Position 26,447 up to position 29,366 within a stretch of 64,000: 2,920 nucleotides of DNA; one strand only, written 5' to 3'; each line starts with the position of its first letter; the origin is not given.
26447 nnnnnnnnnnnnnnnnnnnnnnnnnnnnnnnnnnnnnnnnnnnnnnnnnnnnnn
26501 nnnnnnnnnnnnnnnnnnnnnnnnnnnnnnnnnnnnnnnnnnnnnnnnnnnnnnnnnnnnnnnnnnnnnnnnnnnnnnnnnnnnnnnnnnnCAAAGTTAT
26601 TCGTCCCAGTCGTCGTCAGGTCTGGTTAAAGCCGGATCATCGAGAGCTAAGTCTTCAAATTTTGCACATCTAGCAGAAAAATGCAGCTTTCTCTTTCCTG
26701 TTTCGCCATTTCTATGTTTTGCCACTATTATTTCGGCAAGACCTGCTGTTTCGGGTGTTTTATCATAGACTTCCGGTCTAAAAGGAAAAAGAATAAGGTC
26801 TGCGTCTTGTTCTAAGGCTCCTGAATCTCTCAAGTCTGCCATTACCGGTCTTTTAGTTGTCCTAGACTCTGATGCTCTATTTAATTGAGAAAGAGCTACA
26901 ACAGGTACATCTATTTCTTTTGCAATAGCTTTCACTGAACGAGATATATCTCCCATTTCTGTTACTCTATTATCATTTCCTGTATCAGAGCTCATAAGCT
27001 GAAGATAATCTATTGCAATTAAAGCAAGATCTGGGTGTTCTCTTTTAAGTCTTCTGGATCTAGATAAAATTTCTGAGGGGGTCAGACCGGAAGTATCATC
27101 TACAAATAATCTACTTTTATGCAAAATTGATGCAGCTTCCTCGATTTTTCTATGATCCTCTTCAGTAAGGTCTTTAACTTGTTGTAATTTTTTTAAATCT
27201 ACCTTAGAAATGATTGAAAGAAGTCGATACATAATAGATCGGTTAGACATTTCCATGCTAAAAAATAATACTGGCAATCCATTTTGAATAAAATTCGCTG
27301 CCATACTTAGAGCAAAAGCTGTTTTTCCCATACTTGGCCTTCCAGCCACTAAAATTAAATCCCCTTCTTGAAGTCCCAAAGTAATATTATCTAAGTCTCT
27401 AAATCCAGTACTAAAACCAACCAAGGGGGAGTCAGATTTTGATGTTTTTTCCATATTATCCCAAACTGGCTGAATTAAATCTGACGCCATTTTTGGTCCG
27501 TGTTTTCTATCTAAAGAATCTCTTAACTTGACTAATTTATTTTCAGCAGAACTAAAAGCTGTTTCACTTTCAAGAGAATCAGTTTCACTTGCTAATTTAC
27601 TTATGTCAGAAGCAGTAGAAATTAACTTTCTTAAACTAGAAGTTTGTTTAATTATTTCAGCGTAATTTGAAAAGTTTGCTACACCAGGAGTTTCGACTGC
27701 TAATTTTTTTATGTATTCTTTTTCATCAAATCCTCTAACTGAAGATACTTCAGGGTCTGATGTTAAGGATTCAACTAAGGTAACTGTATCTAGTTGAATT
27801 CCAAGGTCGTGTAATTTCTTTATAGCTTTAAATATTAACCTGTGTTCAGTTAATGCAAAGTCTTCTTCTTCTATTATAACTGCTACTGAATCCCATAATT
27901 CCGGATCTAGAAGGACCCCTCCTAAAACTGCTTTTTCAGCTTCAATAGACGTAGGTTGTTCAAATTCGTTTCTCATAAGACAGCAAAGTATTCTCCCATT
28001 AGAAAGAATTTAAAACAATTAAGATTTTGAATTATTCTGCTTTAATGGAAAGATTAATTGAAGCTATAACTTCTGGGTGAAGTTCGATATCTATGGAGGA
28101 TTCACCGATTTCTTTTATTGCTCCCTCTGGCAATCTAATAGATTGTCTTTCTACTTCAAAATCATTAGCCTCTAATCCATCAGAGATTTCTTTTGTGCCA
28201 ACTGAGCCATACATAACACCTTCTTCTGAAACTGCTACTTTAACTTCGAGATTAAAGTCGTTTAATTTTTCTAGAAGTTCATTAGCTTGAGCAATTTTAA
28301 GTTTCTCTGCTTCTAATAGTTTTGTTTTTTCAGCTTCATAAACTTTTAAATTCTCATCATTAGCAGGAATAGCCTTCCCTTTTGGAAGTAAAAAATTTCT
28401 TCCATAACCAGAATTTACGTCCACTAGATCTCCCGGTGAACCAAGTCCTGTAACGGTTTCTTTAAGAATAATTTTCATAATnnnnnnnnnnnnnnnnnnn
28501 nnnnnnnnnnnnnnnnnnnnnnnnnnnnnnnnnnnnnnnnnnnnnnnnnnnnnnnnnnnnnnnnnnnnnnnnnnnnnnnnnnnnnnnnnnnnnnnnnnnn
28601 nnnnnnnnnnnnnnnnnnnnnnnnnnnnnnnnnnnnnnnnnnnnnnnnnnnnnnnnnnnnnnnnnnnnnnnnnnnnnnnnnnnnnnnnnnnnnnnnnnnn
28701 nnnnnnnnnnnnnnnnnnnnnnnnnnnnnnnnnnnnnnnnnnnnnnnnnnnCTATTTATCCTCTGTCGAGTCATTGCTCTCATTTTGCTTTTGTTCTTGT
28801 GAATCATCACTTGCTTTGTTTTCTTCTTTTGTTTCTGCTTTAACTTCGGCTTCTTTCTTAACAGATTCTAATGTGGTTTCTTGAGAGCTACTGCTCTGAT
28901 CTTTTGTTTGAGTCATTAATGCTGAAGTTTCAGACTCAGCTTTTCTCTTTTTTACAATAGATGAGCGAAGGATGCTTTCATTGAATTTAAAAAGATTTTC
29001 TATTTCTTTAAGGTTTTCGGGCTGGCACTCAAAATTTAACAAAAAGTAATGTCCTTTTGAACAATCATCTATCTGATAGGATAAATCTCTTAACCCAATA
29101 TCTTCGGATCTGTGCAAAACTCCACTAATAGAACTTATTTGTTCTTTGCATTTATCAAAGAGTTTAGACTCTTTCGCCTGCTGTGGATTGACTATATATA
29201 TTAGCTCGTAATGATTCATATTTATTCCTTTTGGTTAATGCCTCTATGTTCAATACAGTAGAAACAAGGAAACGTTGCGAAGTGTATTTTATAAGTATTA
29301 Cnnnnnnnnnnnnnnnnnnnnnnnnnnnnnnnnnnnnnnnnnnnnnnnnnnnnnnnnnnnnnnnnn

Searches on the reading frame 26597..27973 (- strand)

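Call 80: search_protein_families(library=pfam, proteins=[window:26597-27973:-], max_evalue=0.000001)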
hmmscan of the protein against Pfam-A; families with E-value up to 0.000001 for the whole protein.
window:26597-27973:- (458 aa): 4 families
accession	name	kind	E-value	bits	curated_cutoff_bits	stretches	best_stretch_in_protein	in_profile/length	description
PF03796.21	DnaB_C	-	7e-93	311.1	27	1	186-441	1-255/255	DnaB-like helicase C terminal domain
PF00772.26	DnaB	-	4e-27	94.7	23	1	6-110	2-103/103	DnaB-like helicase N terminal domain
PF13481.12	AAA_25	-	6.5e-10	39.4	27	1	201-366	30-192/195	AAA domain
PF06745.19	ATPase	-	2.1e-08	34.2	26.6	1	188-275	2-89/231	KaiC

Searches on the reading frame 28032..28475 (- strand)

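Call 80: search_protein_families(library=pfam, proteins=[window:28032-28475:-], max_evalue=0.000001)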
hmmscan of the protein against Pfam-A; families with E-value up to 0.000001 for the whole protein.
window:28032-28475:- (147 aa): 2 families
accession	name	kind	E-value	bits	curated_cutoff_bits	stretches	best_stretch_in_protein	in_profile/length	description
PF03948.19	Ribosomal_L9_C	-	2.7e-22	79.4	23.2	1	62-145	1-85/86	Ribosomal protein L9, C-terminal domain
PF01281.25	Ribosomal_L9_N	-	1.1e-19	70.2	20.7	1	1-45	2-46/47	Ribosomal protein L9, N-terminal domain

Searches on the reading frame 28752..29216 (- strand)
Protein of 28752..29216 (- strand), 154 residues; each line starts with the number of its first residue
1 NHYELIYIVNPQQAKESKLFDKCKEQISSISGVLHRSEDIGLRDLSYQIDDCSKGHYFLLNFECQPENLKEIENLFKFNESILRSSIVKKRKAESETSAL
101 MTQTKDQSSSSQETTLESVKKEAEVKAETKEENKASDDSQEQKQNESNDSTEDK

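Call 80: search_protein_families(library=pfam, proteins=[window:28752-29216:-], max_evalue=0.000001)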
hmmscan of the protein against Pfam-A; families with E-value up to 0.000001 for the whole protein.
window:28752-29216:- (154 aa): 1 family
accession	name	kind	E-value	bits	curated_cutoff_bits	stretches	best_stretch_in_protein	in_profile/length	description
PF01250.22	Ribosomal_S6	-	4.8e-23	81.6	27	1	2-89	1-90/90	Ribosomal protein S6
